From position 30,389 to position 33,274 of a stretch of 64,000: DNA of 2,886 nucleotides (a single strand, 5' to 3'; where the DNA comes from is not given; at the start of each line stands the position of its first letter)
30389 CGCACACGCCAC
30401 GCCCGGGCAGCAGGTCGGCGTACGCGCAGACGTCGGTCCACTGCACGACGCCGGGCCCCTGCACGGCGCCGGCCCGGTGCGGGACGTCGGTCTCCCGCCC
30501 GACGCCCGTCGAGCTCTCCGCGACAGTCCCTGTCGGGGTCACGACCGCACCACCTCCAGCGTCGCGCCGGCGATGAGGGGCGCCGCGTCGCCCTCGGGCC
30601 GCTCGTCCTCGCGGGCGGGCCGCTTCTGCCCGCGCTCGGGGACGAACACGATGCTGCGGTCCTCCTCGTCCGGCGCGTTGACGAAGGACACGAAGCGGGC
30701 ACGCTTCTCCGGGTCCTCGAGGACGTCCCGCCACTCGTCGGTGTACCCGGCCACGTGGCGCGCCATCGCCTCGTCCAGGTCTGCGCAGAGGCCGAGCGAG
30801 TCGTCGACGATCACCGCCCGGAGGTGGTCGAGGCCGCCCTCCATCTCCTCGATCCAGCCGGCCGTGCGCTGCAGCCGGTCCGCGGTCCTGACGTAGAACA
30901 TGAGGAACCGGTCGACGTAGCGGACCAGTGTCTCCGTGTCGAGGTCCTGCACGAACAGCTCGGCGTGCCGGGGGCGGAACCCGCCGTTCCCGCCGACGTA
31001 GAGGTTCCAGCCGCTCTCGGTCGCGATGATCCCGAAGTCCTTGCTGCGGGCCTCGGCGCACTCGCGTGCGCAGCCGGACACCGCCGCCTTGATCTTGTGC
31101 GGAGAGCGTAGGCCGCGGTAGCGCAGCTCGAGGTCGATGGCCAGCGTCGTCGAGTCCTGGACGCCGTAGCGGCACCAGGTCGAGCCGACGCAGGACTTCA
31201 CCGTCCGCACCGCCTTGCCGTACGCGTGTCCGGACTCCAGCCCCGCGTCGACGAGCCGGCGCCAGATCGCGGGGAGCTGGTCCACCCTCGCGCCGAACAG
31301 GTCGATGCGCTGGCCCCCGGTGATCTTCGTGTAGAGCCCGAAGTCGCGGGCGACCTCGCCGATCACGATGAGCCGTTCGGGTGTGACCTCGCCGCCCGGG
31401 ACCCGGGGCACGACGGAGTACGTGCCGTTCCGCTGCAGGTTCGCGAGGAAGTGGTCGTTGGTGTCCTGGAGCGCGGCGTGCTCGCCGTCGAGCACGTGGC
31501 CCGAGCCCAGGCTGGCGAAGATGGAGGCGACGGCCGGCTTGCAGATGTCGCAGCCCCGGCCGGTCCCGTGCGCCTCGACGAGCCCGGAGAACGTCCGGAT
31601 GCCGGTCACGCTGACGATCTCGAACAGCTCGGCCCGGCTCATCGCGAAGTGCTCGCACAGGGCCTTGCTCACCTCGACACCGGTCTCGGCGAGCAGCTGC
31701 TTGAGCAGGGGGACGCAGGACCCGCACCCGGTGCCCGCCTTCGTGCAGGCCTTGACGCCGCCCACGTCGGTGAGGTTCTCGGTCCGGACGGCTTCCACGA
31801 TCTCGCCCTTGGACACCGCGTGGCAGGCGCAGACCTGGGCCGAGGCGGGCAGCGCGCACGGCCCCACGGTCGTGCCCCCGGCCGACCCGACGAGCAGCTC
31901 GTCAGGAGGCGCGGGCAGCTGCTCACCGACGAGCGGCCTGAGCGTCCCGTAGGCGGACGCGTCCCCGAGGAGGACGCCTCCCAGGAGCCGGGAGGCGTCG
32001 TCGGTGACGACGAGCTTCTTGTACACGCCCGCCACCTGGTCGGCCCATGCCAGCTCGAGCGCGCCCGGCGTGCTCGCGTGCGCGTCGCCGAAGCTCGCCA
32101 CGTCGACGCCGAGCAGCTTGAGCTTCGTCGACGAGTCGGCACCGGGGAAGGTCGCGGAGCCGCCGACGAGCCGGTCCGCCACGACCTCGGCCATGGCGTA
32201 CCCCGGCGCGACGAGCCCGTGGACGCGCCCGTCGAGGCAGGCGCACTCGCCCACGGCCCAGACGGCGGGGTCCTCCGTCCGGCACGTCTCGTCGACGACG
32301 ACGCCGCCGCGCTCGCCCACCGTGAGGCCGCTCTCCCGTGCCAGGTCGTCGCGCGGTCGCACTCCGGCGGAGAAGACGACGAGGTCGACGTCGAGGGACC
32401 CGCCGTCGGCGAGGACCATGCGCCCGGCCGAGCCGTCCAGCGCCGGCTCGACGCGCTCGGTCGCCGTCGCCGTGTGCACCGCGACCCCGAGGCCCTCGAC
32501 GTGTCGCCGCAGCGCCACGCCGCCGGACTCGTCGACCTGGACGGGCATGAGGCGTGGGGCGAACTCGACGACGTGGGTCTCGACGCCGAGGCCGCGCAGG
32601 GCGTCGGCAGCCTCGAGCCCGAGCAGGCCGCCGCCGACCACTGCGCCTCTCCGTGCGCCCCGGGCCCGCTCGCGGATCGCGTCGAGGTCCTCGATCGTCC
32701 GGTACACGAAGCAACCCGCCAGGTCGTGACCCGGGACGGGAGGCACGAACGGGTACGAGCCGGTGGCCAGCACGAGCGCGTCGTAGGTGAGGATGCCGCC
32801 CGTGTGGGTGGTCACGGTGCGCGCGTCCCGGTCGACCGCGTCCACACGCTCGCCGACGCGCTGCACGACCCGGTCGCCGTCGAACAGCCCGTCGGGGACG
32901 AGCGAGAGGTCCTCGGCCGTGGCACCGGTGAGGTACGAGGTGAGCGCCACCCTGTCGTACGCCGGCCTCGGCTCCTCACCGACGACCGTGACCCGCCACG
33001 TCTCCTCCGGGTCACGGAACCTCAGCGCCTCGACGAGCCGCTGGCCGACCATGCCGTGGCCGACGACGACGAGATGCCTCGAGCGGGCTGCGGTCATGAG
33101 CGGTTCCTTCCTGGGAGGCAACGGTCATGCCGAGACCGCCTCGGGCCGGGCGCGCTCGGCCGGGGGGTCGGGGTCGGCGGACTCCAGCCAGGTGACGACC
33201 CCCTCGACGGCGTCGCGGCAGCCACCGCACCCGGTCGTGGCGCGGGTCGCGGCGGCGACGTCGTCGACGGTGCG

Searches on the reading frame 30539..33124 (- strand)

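Call 51: search_protein_families(library=pfam, proteins=[window:30539-33124:-], max_evalue=0.00001)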
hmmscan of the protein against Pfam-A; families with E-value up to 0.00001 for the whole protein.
window:30539-33124:- (861 aa): 6 families
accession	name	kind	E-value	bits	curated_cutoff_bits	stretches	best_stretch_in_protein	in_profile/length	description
PF07992.20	Pyr_redox_2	-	6.8e-52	177.1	26.1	1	17-298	2-278/291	Pyridine nucleotide-disulphide oxidoreductase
PF01077.27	NIR_SIR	-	3e-25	88.9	27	1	636-772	2-150/158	Nitrite and sulphite reductase 4Fe-4S domain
PF04324.20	Fer2_BFD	-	1.4e-19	70.6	26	1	431-480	2-50/50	BFD-like [2Fe-2S] binding domain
PF00070.33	Pyr_redox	-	1.4e-15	58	22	1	160-238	2-79/82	Pyridine nucleotide-disulphide oxidoreductase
PF03460.22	NIR_SIR_ferr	-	6.7e-12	45.4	24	1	564-625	3-67/69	Nitrite/Sulfite reductase ferredoxin-like half domain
PF18267.7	Rubredoxin_C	-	1.8e-09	37.9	25.9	1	332-399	2-66/70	Rubredoxin NAD+ reductase C-terminal domain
